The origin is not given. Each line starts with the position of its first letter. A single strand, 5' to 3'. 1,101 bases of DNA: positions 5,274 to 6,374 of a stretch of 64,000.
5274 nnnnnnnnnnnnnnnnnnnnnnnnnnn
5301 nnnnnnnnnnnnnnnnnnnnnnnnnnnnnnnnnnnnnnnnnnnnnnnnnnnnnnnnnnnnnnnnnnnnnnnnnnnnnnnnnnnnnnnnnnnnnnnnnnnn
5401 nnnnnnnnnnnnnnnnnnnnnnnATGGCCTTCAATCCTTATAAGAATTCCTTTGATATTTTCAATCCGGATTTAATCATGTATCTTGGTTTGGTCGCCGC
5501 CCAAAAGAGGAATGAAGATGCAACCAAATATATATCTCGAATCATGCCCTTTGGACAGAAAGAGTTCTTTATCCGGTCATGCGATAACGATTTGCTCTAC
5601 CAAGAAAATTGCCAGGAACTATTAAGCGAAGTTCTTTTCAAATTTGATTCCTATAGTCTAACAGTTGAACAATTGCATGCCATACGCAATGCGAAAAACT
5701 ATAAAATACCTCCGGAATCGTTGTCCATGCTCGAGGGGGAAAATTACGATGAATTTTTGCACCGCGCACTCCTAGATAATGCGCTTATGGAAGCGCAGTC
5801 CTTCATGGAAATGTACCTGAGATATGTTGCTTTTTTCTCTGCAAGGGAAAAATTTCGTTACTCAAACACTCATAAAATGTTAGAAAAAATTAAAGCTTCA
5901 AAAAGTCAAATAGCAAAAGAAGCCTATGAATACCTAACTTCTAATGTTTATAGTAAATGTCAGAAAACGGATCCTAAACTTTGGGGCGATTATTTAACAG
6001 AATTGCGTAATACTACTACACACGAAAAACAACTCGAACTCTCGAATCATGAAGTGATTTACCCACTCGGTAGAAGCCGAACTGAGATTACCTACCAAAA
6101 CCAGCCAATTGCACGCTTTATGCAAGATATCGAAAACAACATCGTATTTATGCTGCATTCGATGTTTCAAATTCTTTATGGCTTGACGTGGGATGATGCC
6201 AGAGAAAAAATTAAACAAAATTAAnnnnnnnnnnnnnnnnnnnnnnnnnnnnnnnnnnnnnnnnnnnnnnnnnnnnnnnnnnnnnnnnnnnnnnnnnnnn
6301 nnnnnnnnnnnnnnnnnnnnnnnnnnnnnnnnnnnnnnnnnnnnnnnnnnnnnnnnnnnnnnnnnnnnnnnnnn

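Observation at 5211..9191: Copies of the methylase 3' end (73-bp repeat and a 22-bp core present four times) delimit two AT-rich gene cassettes: an att-like, integrase-less architecture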

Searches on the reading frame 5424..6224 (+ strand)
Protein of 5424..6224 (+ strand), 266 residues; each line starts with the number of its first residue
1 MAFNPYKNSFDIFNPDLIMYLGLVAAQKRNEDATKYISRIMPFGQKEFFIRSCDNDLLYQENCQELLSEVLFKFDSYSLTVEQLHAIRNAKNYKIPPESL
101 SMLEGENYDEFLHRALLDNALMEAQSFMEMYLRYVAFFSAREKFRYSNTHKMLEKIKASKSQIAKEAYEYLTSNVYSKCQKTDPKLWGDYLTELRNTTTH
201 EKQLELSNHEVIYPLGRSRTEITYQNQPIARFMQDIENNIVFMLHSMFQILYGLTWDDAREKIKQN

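Call 6: search_protein_families(library=pfam, proteins=[window:5424-6224:+], max_evalue=0.01)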
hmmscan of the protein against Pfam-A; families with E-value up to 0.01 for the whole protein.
window:5424-6224:+ (266 aa): 0 families

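Call 32: search_protein_families(library=padloc, proteins=[window:5424-6224:+], max_evalue=0.01)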
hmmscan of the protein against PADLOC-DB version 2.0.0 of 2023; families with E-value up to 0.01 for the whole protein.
window:5424-6224:+ (266 aa): 0 families

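Call 36: find_encoding_contigs(protein=window:5424-6224:+, flank=6000, max_places=10)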
Protein window:5424-6224:+ (266 aa): 23 contigs read that carry it; 10 places shown.
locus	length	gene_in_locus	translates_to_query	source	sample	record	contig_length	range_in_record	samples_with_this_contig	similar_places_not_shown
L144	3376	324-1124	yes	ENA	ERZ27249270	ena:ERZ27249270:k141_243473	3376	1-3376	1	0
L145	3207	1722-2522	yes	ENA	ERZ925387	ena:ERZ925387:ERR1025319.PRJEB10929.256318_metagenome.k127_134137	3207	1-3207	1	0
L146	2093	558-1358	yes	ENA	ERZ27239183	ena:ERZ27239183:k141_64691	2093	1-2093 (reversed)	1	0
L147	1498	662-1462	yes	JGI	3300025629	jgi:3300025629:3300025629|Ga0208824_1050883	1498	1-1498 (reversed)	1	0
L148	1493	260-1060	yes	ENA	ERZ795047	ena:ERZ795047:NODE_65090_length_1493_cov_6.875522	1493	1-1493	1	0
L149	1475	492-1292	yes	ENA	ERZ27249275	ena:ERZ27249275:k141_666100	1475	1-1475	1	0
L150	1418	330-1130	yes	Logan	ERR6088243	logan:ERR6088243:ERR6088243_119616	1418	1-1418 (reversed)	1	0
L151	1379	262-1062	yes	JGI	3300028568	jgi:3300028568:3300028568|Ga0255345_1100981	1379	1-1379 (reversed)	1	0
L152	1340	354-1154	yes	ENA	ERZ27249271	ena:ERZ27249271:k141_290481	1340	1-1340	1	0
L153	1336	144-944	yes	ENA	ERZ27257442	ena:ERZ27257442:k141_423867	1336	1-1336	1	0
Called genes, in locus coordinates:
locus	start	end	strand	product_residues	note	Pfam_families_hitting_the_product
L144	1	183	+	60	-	?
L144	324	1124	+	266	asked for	-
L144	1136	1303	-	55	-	-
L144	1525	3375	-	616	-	?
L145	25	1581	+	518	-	PF01555:N6_N4_Mtase, PF04471:Mrr_cat, PF22722:NA-iREase1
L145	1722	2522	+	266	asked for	-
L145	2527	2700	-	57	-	-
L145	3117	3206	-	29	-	?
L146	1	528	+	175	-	?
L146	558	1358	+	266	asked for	-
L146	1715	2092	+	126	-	?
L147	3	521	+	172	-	?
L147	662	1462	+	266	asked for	-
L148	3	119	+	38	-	?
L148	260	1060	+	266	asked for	-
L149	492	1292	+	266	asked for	-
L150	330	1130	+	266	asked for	-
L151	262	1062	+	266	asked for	-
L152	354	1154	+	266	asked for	-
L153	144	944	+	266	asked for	-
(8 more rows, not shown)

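Call 49: find_homologous_proteins(query=window:5424-6224:+, max_evalue=0.001)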
Query window:5424-6224:+ (266 aa): 6 proteins with E <= 0.001 among 632 candidates.
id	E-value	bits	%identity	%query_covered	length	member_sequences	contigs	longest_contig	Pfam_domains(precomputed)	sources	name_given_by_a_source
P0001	1.3e-169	580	98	100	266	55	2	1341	-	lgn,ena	-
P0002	6.6e-111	388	68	100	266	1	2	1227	-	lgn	-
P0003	7.6e-109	381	65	100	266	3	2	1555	-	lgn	-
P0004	1.3e-83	299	82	68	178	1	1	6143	-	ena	-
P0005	3.1e-72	261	47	100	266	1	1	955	-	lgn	-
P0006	1.3e-69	253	63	71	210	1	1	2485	-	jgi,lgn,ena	-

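Call 50: find_encoding_contigs(protein=P0004, flank=6000, max_places=4)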
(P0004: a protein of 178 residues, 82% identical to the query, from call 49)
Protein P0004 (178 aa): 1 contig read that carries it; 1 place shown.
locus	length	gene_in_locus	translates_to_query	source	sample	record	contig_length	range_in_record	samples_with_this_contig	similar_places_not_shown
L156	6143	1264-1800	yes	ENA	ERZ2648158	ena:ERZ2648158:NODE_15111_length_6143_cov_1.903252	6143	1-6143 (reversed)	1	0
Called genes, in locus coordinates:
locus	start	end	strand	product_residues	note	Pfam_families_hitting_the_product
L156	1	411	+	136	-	?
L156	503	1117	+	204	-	PF04471:Mrr_cat, PF22722:NA-iREase1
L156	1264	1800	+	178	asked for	-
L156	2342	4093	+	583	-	PF00270:DEAD (faint), PF04851:ResIII, PF17757:UvrB_inter, PF27431:UvrB_3rd, PF00271:Helicase_C, PF12344:UvrB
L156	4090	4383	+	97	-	PF02151:UVR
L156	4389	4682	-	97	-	PF00708:Acylphosphatase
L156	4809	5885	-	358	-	PF03130:HEAT_PBS (faint), PF13646:HEAT_2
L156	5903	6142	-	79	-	?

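Call 51: find_encoding_contigs(protein=P0003, flank=6000, max_places=4)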
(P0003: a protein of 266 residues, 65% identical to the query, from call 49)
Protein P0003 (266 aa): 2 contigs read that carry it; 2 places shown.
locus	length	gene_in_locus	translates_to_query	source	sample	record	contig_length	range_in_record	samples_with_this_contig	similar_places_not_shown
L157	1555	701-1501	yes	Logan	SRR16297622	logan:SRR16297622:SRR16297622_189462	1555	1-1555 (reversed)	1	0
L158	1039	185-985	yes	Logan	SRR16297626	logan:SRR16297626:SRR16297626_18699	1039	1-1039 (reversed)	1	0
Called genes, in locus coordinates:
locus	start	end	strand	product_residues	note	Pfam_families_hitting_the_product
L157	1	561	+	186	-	?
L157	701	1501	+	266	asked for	-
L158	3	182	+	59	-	?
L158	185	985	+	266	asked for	-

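Call 52: find_encoding_contigs(protein=P0006, flank=6000, max_places=4)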
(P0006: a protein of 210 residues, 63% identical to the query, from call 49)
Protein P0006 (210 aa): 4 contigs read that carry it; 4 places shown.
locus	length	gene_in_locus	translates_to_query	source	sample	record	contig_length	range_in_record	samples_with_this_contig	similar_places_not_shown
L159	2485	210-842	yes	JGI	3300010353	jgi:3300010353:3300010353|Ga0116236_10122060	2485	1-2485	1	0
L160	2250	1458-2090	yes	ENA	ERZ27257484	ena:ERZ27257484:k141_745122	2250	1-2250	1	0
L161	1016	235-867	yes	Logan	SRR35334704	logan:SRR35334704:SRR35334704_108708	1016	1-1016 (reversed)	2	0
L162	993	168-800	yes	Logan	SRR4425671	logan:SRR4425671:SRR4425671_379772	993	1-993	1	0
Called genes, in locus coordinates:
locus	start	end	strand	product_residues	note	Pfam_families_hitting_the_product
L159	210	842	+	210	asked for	-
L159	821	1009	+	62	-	-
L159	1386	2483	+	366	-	?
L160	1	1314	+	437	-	?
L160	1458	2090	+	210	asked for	-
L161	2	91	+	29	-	?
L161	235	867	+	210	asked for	-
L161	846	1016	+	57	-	?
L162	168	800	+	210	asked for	-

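Call 61: search_protein_families(library=ncbifam, proteins=[window:5424-6224:+], max_evalue=0.01)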
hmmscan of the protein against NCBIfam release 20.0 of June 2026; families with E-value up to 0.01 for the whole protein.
window:5424-6224:+ (266 aa): 0 families

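Call 64: predict_structure(alignment_id=A1)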
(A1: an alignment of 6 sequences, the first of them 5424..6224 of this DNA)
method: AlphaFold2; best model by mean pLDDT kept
length: 266 residues; sequences in the alignment: 6
mean_pLDDT: 60.0   pTM: 0.58
mean pLDDT of the five models: 60.0, 50.2, 46.4, 45.0, 42.2
residues with pLDDT >= 90: 0; 70-90: 62; 50-70: 144; < 50: 60
segments of 3 or more residues with pLDDT < 50: 1-30, 91-106, 210-218
pLDDT, mean of each block of 10 residues (from residue 1): 33 42 43 52 60 67 73 66 58 41 46 61 73 77 73 83 75 63 59 61 55 45 61 65 64 64 62
secondary structure, 60 per line:
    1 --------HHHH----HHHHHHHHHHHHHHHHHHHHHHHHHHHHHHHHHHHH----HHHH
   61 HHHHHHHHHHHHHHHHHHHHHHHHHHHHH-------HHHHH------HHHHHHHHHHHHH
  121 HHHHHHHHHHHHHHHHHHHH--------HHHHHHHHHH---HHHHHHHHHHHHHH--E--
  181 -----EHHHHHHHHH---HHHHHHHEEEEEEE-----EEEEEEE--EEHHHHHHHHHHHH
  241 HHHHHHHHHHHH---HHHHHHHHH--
elements in order: H9-12 H17-52 H57-89 H97-101 H108-140 H149-158 H162-175 H187-195 H199-205 E206-212 E218-224 H229-252 H256-264

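Call 67: fold_search(model_id=the predicted structure, library=pdb)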
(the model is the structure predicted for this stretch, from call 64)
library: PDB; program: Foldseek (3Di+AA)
matches with E <= 10: 185; with E <= 0.001: 0
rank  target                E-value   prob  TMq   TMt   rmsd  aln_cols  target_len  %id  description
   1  8qyz_F                3.8e-01  0.09  0.12  0.04  20.4       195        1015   13  Crystal structure of hiNES2 in complex with Xpo1 and RanGTP (released 2024-11-06)
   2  8hcq_R                7.8e-01  0.12  0.20  0.18  11.9       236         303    9  Cryo-EM structure of endothelin1-bound ETAR-Gq complex (released 2023-03-22)
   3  9vzx_B                8.6e-01  0.10  0.18  0.20  14.1       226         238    8  Cryo-EM structure of TasH-tigRNA-gap dsDNA complex (released 2026-03-11)
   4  9ko2_R                9.0e-01  0.13  0.24  0.22  11.3       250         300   10  A Cryo_EM structure of CCR7 complex with CCL19 (released 2025-11-26)
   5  8qyz_C                9.5e-01  0.10  0.15  0.05  20.2       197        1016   12  Crystal structure of hiNES2 in complex with Xpo1 and RanGTP (released 2024-11-06)
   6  9uwj_A                1.0e+00  0.20  0.29  0.29  10.9       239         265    9  Cryo-EM structure of human V1aR bound with balovaptan at a resolution of 3.0 angstrom (released 2026-02-04)
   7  5c5b_C                1.1e+00  0.05  0.13  0.10  30.0       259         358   12  Crystal Structure of Human APPL BAR-PH Heterodimer (released 2016-06-22)
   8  8xvl_R                1.1e+00  0.18  0.28  0.21  11.7       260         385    9  Cryo-EM structure of ETAR bound with Zibotentan (released 2024-08-28)
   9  5e3c_A                1.1e+00  0.07  0.13  0.06  16.2       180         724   11  Structure of human DPP3 in complex with hemorphin like opioid peptide IVYPW (released 2016-04-13)
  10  4tql_B                1.2e+00  0.04  0.12  0.13  30.6       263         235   12  Computationally designed three helix bundle (released 2014-10-15)
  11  1z7q_c                1.2e+00  0.14  0.28  0.30  11.9       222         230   13  Crystal structure of the 20s proteasome from yeast in complex with the proteasome activator PA26 from Trypanosome bruc (released 2005-08-09)
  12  9uwi_A                1.2e+00  0.12  0.25  0.24  12.1       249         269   10  Cryo-EM structure of human V1aR bound with atosiban at a resolution of 2.8 angstrom (released 2026-01-28)
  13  8xgr_R                1.2e+00  0.10  0.24  0.22  10.9       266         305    9  ETB-eGt complex bound to endothelin-1 (released 2024-04-03)
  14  3t6b_A                1.3e+00  0.08  0.16  0.08  14.9       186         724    9  Structure of human DPPIII in complex with the opioid peptide Tynorphin, at 2.4 Angstroms (released 2012-04-04)
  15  3o10_C                1.5e+00  0.23  0.26  0.44  10.9       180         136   10  Crystal structure of the HEPN domain from human sacsin (released 2011-03-30)
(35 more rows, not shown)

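Call 79: search_dna_similar(query=window:5424-6224:+, collection=plasmids, mode=protein, max_evalue=0.001, max_rows=8)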
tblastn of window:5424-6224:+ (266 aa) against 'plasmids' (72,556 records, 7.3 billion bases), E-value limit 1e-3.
No match.

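Call 80: search_dna_similar(query=window:5424-6224:+, collection=phages, mode=protein, max_evalue=0.001, max_rows=8)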
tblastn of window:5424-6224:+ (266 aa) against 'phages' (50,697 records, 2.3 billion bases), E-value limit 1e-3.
No match.
